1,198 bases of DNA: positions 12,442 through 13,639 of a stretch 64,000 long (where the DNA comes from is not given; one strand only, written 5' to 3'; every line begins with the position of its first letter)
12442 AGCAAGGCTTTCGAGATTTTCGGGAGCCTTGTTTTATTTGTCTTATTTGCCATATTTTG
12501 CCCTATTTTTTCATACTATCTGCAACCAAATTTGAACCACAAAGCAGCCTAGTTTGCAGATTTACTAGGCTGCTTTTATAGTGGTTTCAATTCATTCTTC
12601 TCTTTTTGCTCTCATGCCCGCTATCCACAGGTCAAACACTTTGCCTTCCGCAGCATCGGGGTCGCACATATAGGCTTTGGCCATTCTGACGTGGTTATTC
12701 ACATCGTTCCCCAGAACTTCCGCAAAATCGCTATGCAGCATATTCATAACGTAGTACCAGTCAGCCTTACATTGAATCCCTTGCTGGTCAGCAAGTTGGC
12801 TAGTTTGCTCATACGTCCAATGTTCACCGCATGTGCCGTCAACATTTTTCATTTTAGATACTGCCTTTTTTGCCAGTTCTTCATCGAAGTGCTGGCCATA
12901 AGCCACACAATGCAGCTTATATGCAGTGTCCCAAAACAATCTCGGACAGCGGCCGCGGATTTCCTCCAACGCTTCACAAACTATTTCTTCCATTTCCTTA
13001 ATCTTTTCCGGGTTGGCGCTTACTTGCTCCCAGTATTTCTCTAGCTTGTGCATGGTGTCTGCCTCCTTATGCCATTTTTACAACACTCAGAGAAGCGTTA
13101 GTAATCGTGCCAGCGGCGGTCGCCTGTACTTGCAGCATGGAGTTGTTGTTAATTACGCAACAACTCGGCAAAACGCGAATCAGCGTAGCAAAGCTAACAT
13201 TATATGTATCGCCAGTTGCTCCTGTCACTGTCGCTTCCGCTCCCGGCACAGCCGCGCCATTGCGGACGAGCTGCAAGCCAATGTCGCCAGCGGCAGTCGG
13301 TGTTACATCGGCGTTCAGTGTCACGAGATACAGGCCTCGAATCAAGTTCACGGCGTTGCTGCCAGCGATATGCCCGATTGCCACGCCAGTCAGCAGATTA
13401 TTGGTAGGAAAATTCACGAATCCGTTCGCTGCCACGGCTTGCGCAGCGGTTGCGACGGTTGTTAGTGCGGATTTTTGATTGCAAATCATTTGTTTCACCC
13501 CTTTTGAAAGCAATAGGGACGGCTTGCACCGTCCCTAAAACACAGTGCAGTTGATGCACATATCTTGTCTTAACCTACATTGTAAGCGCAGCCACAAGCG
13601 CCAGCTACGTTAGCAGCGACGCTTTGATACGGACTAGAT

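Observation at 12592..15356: Terminator-insulated cargo module next to attP: five uncharacterised proteins plus a small sigma-r4-like regulator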

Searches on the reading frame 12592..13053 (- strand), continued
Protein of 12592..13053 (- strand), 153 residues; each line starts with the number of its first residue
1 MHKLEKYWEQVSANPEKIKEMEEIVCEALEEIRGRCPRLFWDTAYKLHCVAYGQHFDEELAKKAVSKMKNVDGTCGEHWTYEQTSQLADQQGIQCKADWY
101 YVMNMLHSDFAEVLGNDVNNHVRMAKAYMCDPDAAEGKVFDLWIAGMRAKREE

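Call 71: get_annotated_region(hit=H32, flank=5000)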
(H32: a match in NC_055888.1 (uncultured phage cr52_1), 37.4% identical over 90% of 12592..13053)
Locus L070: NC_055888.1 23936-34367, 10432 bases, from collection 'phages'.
description: CrAssphage cr52_1, complete genome.
organism: uncultured phage cr52_1 (NCBI taxid 2772079)
taxonomy: Viruses; Duplodnaviria; Heunggongvirae; Uroviricota; Caudoviricetes; Crassvirales; Suoliviridae; Loutivirinae; Buchavirus; Buchavirus copri
host: -; source: human feces; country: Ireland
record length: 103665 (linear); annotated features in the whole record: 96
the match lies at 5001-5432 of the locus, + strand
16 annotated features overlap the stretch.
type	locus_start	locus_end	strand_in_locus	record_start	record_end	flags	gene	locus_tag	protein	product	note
CDS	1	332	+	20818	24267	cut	-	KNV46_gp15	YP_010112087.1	hypothetical protein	gp_67124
CDS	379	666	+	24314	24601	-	-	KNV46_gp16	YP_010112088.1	hypothetical protein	gp_67125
CDS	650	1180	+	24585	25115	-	-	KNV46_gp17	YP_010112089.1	hypothetical protein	gp_67126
CDS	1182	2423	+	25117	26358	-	-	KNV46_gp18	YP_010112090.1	tail protein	gp_67127; similar to sulfatase, major tropism determinant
CDS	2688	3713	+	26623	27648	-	-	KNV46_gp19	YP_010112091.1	Reverse transcriptase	gp_67128; Intron reverse transcriptase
CDS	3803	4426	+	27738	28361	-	-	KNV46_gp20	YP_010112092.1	hypothetical protein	gp_67129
CDS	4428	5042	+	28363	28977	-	-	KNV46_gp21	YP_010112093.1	lysis regulatory protein-like protein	gp_67130; Similar to phage lysis regulatory protein LysB, cell division protein FtsL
CDS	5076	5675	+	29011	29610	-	-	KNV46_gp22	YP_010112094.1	RNA polymerase sigma factor/ubiquitin-like protein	gp_67131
CDS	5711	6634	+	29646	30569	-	-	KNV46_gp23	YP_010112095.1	spike protein/glycoprotein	gp_67132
CDS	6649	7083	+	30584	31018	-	-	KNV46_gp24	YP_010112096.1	hypothetical protein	gp_67133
CDS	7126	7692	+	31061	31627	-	-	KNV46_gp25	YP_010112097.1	hypothetical protein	gp_67134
CDS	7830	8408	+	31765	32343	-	-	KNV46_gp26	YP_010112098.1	HNH endonuclease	gp_67135; HNH endonuclease [Lactobacillus phage phiAQ113]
CDS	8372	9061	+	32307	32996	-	-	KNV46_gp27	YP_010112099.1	virion structural protein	gp_67136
CDS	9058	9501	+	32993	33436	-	-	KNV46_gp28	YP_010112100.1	peptidoglycan-associated protein-like protein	gp_67137; Similar to peptidoglycan-associated proteinhistidine kinase response regulator, glycine zipper domain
CDS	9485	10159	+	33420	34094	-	-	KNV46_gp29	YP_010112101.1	homing endonuclease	gp_67138; Intron endonuclease, GIY-YIG intron endonuclease domain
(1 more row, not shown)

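Call 72: get_annotated_region(hit=H54, flank=5000)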
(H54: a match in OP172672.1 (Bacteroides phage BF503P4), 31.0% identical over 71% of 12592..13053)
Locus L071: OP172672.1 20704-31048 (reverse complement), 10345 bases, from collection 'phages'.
description: Bacteroides phage BF503P4, complete genome.
organism: Bacteroides phage BF503P4 (NCBI taxid 2968555)
taxonomy: Viruses; Duplodnaviria; Heunggongvirae; Uroviricota; Caudoviricetes
host: Bacteroides fragilis DA503; source: municipal sewage; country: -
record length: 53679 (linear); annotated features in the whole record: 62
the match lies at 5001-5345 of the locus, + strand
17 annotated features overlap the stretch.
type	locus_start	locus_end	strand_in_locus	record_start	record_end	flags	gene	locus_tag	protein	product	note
CDS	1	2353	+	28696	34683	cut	-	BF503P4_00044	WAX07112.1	tail fiber protein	-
CDS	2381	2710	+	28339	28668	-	-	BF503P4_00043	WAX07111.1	hypothetical protein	-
CDS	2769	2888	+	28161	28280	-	-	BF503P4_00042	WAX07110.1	hypothetical protein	-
CDS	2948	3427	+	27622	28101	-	-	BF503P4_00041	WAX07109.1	hypothetical protein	-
CDS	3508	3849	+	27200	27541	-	-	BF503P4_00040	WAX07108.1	hypothetical protein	-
CDS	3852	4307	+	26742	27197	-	-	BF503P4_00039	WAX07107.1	hypothetical protein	-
CDS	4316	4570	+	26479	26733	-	-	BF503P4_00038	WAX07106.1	hypothetical protein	-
CDS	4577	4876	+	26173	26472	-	-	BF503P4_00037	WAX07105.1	hypothetical protein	-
CDS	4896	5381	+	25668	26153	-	-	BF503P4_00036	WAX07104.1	hypothetical protein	-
CDS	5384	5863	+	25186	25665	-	-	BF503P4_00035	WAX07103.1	hypothetical protein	-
CDS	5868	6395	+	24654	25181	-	-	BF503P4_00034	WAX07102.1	hypothetical protein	-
CDS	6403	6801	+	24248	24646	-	-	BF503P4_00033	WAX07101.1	hypothetical protein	-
CDS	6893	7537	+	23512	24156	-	-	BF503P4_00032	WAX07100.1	hypothetical protein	-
CDS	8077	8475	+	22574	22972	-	-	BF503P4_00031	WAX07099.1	hypothetical protein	-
CDS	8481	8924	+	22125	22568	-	-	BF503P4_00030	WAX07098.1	hypothetical protein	-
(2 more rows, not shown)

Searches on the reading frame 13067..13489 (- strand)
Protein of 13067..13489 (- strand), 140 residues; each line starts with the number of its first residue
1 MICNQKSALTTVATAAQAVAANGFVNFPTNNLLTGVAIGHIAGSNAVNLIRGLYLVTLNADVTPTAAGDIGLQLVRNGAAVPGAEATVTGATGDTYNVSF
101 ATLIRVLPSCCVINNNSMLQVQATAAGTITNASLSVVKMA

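Call 7: search_protein_families(library=pfam, proteins=[window:13067-13489:-], max_evalue=1)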
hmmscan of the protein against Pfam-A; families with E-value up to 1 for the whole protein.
window:13067-13489:- (140 aa): 1 family
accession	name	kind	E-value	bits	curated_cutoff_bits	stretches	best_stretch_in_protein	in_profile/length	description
PF18573.7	BclA_C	-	1.1e-05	25.7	38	1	18-139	12-127/128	BclA C-terminal domain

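Call 8: search_protein_families(library=phrogs, proteins=[window:13067-13489:-], max_evalue=0.1)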
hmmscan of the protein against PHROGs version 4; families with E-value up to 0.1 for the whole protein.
window:13067-13489:- (140 aa): 2 families
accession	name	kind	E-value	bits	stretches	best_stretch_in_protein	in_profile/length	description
phrog_20016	-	unknown function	3.5e-08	34.2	1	12-138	5-139/141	-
phrog_30509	-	tail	0.00011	22.5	1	12-137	124-249/254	collagen like minor tail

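Call 9: search_protein_families(library=ncbifam, proteins=[window:13067-13489:-], max_evalue=1)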
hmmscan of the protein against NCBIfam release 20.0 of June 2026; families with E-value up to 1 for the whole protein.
window:13067-13489:- (140 aa): 0 families

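Call 17: search_solved_structures(query=window:13067-13489:-, max_evalue=10)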
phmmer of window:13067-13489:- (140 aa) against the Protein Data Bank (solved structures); distinct sequences matched with E-value up to 10: 3.
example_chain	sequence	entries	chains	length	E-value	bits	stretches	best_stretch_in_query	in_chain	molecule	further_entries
9h38_A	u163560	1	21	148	3e-05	27.5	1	12-136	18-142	Flagellar hook-length control protein FliK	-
4y9t_A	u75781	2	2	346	0.2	15.1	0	35-52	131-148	ABC transporter, solute binding protein | ABC transporter, binding protein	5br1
4dta_A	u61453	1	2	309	2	11.8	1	72-127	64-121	APH(2'')-Id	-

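Call 19: search_solved_structures(query=window:13067-13489:-, max_evalue=0.01, show_alignments=1)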
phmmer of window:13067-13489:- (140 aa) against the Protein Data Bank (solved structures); distinct sequences matched with E-value up to 0.01: 1.
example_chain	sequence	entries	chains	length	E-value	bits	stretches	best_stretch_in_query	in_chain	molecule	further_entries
9h38_A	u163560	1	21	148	3e-05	27.5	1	12-136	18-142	Flagellar hook-length control protein FliK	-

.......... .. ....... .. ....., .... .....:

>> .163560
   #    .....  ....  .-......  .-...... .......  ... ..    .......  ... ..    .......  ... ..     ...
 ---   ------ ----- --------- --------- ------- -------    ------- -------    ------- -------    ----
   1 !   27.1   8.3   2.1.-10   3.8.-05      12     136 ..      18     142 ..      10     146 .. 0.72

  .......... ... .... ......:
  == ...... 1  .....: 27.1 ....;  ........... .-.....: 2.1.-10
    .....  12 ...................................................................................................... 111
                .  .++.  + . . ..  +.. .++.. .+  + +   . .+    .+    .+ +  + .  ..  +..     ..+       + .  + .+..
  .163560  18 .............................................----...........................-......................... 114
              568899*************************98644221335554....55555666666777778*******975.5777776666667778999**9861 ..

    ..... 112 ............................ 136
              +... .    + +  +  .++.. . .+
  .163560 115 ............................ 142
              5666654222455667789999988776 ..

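Call 31: search_protein_families(library=padloc, proteins=[window:13067-13489:-], max_evalue=1)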
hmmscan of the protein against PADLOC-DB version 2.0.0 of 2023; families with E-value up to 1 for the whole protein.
window:13067-13489:- (140 aa): 0 families
